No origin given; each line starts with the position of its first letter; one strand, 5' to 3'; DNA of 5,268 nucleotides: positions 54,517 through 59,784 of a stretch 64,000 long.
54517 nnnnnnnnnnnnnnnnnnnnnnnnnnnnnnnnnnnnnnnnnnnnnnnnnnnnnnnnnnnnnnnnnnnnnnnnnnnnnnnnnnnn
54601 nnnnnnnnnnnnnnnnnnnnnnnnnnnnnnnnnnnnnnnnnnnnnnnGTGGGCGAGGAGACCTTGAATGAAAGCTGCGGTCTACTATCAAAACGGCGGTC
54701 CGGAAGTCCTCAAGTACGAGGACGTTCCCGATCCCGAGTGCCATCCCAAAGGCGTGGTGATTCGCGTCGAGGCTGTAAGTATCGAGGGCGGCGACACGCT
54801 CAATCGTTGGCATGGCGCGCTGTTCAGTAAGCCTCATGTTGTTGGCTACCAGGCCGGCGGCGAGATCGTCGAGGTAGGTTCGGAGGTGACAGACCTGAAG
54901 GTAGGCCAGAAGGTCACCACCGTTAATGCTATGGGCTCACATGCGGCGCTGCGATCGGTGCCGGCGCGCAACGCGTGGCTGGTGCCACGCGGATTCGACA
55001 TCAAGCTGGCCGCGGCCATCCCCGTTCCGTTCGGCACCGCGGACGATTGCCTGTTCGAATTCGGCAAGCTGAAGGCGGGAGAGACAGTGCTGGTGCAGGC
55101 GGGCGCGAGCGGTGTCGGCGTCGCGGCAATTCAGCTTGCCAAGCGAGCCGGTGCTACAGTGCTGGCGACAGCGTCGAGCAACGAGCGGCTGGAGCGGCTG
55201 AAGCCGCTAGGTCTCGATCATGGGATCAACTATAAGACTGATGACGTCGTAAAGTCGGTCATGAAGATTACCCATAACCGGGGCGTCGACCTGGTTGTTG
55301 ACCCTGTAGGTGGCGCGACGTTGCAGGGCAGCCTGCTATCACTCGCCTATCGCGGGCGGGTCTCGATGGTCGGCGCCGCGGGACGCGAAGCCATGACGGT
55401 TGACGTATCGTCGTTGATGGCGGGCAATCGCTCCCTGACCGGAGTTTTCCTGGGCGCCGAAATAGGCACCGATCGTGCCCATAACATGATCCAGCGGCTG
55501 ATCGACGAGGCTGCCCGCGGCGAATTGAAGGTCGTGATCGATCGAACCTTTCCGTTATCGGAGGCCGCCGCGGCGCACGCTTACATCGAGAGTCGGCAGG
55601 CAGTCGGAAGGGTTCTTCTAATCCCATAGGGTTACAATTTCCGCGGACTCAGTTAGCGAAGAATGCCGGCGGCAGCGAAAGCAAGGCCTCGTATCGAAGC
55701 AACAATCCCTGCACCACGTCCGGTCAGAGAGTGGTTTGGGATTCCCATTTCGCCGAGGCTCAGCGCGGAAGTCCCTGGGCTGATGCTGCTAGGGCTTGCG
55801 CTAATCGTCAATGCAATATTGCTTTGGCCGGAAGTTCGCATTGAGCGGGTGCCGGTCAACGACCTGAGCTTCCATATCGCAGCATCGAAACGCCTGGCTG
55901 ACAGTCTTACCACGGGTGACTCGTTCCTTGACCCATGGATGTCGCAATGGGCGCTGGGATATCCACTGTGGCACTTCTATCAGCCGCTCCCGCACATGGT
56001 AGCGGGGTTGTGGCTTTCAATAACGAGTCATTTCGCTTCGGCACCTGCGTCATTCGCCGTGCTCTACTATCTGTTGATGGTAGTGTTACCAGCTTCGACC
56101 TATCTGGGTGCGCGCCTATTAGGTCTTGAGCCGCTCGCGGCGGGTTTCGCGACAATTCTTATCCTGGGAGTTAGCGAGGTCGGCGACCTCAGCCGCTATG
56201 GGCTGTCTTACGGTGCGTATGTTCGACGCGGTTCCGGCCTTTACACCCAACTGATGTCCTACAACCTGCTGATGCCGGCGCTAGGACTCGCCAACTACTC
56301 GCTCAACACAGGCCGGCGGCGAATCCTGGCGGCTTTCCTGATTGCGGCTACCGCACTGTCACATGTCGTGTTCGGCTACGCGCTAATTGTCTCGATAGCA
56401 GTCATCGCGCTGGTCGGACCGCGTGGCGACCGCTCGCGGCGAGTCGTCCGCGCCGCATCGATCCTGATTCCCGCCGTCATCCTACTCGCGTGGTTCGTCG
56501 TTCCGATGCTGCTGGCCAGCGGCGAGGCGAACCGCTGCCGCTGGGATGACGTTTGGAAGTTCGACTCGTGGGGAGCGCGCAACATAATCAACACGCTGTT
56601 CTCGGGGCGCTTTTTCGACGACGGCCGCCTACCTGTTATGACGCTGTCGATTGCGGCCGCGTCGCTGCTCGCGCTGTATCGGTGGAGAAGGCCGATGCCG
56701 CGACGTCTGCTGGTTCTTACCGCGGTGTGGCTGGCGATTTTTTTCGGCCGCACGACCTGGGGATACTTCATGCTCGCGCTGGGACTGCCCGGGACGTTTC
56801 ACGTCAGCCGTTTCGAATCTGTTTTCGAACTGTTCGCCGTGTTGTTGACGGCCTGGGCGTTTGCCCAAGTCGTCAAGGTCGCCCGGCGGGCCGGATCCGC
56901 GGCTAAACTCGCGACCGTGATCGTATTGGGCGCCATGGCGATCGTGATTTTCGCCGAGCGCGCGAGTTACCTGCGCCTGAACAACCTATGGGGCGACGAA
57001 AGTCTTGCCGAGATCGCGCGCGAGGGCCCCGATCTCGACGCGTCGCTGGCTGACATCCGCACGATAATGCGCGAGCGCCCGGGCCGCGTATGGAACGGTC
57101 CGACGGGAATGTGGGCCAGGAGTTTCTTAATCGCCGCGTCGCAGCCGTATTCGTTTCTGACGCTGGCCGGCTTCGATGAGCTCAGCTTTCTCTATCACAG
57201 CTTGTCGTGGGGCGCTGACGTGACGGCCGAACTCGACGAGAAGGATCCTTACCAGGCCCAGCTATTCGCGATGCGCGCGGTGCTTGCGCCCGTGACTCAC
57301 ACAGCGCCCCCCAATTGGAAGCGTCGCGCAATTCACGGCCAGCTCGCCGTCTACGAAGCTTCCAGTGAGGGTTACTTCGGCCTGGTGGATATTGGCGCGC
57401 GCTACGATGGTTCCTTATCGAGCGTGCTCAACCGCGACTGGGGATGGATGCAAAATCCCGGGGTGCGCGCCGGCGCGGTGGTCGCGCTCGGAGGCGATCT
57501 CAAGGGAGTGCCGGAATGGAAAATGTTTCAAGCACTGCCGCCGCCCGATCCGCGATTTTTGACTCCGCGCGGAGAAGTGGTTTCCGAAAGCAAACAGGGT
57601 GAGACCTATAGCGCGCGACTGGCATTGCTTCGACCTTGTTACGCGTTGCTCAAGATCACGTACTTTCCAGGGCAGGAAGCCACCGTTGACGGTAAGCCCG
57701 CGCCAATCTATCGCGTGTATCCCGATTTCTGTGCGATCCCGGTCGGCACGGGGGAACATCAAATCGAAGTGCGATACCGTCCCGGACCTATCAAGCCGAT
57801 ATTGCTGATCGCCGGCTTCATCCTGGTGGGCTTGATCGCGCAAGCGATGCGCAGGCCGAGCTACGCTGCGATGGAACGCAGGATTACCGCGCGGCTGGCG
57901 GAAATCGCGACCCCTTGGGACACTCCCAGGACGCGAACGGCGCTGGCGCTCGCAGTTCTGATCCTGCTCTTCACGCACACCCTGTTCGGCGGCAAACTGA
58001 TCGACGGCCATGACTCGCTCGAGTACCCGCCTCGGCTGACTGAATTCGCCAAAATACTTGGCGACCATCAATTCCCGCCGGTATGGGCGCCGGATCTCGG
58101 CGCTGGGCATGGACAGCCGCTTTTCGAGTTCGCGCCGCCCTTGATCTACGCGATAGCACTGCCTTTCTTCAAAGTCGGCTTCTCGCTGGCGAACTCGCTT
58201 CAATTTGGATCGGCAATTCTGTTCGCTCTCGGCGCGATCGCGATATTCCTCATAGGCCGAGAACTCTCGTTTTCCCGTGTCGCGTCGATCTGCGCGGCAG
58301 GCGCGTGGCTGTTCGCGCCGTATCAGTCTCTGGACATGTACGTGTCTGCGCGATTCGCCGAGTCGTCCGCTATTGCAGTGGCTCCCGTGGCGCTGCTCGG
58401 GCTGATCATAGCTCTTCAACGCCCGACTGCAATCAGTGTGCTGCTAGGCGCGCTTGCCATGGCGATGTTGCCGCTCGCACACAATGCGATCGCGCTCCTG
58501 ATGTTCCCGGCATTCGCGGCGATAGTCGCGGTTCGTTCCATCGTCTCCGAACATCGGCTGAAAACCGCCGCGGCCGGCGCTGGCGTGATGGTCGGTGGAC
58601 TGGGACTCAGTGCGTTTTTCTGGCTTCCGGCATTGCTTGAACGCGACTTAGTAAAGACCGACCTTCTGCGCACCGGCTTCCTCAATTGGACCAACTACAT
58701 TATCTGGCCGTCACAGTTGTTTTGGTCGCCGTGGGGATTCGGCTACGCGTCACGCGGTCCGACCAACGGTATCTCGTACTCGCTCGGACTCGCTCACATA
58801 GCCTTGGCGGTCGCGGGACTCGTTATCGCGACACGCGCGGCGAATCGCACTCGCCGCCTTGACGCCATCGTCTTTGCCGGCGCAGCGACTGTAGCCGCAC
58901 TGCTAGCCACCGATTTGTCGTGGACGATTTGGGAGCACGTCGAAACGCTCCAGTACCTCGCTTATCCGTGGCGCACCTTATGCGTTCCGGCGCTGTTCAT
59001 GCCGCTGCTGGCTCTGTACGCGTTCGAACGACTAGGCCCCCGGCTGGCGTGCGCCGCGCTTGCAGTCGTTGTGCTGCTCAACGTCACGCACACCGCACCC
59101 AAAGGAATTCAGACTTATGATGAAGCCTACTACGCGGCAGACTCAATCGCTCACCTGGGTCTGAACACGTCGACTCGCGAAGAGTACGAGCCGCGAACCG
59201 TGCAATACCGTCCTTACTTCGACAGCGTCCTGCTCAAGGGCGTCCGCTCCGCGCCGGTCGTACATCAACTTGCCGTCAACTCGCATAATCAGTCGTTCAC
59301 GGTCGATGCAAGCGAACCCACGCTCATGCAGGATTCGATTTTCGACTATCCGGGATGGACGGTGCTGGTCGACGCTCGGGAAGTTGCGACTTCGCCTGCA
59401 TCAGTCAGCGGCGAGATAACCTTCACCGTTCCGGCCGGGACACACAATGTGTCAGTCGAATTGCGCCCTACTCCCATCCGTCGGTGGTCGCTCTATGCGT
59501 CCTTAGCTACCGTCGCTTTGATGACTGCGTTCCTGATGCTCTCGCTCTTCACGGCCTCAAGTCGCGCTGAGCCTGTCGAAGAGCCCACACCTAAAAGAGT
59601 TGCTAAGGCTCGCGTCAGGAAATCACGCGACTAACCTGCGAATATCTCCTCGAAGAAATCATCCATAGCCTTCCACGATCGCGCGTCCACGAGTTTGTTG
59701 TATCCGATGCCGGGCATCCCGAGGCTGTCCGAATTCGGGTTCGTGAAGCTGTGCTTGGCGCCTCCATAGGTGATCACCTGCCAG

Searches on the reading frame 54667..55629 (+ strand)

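Call 3: search_protein_families(library=pfam, proteins=[window:54667-55629:+], max_evalue=0.1)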
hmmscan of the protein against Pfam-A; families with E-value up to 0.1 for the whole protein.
window:54667-55629:+ (320 aa): 5 families
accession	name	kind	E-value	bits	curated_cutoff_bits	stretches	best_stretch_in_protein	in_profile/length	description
PF00107.32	ADH_zinc_N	-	8.6e-30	103.8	31.8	1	149-276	1-125/129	Zinc-binding dehydrogenase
PF13602.12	ADH_zinc_N_2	-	1.3e-24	88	27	1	181-318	1-134/134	Zinc-binding dehydrogenase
PF08240.17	ADH_N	-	6.1e-11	42.9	23.5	1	27-87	2-63/104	Alcohol dehydrogenase GroES-like domain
PF01262.27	AlaDh_PNT_C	-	0.022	14.6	23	1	145-182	34-72/214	Alanine dehydrogenase/PNT, C-terminal domain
PF00106.31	adh_short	-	0.03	14.2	26.6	1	140-179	2-41/195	short chain dehydrogenase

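Call 5: search_protein_families(library=ncbifam, proteins=[window:54667-55629:+], max_evalue=0.1)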
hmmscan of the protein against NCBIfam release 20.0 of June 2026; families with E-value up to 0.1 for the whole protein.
window:54667-55629:+ (320 aa): 47 families (the best 25 are shown)
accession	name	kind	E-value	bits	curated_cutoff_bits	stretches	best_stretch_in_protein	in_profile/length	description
TIGR02824.1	quinone_pig3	subfamily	2.9e-67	227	296.8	1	1-318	1-323/325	putative NAD(P)H quinone oxidoreductase, PIG3 family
NF008024.0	PRK10754.1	subfamily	1.2e-38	133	348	1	6-320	7-327/327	NADPH:quinone reductase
NF003808.0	PRK05396.1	equivalog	1.7e-31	109.3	380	2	85-317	114-337/341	L-threonine 3-dehydrogenase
NF041183.1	Pks2_ls1_myc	equivalog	1.8e-31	108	2400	1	30-318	1435-1727/2086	sulfolipid-1 biosynthesis phthioceranic/hydroxyphthioceranic acid synthase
TIGR00692.1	tdh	equivalog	2.3e-31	109.1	458.35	2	84-319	111-339/340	L-threonine 3-dehydrogenase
NF010344.0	PRK13771.1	subfamily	2.7e-26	92.3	349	2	96-318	122-331/334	putative alcohol dehydrogenase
TIGR02817.1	adh_fam_1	subfamily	1.3e-23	84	284.05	1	12-318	14-333/336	zinc-binding alcohol dehydrogenase family protein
NF041172.1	AcrlCoa_red_Thmprot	equivalog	1.4e-23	83.4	500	2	134-318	159-332/334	acryloyl-CoA reductase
TIGR02823.1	oxido_YhdH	subfamily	6.5e-21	74.5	297.25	1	18-317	17-321/324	acrylyl-CoA reductase family protein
NF041097.1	keto_inos_dh_IolM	equivalog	3.3e-20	72.1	450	2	115-311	183-381/389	scyllo-inosose 3-dehydrogenase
TIGR03451.1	mycoS_dep_FDH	equivalog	2.6e-17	62.7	512.9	2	132-249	171-288/358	S-(hydroxymethyl)mycothiol dehydrogenase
TIGR02825.1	B4_12hDH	equivalog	6.8e-17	61.9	579.85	1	117-244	120-247/327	leukotriene B4 12-hydroxydehydrogenase/15-oxo-prostaglandin 13-reductase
NF047908.1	AldhRedAhr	equivalog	9.3e-17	60.9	470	1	86-318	116-333/335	NADPH-dependent aldehyde reductase Ahr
NF058644.1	CurcmRedCuraProt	equivalog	9.2e-15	54.5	440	1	121-238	125-242/336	NADPH-dependent curcumin/dihydrocurcumin reductase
TIGR01751.1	crot-CoA-red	equivalog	2.1e-14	53.1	378.55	1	89-316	139-383/398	crotonyl-CoA carboxylase/reductase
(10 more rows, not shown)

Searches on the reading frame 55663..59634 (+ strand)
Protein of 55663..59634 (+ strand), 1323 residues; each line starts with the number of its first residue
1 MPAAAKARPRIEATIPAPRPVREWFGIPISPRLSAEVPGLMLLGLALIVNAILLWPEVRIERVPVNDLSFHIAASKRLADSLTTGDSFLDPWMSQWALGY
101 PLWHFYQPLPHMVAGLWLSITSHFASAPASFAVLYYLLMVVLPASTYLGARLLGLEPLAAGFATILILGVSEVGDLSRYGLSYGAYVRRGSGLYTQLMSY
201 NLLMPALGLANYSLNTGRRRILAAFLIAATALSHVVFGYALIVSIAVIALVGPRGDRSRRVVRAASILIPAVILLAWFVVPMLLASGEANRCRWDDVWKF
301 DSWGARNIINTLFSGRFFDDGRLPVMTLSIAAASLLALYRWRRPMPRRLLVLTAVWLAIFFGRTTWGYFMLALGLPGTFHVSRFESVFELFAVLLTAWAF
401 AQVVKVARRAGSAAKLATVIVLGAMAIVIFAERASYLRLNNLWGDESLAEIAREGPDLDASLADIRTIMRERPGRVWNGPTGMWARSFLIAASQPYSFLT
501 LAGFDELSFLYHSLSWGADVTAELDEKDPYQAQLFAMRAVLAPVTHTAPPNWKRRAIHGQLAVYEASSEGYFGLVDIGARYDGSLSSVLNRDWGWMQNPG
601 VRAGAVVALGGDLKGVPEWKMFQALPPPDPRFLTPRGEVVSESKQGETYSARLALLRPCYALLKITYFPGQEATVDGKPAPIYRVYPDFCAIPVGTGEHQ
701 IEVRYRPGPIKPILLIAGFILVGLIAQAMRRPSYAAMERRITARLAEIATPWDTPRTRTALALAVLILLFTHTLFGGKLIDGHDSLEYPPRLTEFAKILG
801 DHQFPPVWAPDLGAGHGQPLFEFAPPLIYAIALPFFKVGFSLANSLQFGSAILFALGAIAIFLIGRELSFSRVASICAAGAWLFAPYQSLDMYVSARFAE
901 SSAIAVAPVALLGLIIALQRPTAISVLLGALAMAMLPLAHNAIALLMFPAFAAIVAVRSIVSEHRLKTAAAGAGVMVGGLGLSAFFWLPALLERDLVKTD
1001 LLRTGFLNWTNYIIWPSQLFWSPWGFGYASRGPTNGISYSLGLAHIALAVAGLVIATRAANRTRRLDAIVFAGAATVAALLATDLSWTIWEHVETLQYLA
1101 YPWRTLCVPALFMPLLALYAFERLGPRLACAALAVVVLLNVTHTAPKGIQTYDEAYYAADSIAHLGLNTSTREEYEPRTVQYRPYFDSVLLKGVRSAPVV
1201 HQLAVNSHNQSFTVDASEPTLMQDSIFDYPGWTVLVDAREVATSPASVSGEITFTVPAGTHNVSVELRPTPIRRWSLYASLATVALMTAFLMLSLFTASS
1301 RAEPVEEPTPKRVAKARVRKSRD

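Call 5: search_protein_families(library=ncbifam, proteins=[window:55663-59634:+], max_evalue=0.1)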
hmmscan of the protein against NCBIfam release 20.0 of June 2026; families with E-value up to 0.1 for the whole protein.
window:55663-59634:+ (1323 aa): 3 families
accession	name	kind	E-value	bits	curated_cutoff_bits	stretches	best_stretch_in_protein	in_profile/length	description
NF047590.1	GlcsyltransPgfM2Strep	equivalog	3.9e-07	28.6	1500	2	660-728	809-877/884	glycosyltransferase PgfM2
NF047589.1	GlcsyltransPgfM1Strep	equivalog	5.9e-06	24.6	1400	1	1218-1273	880-934/955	glycosyltransferase PgfM1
NF033821.0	YoaK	equivalog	0.077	12.7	32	0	267-280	11-24/32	YoaK family small membrane protein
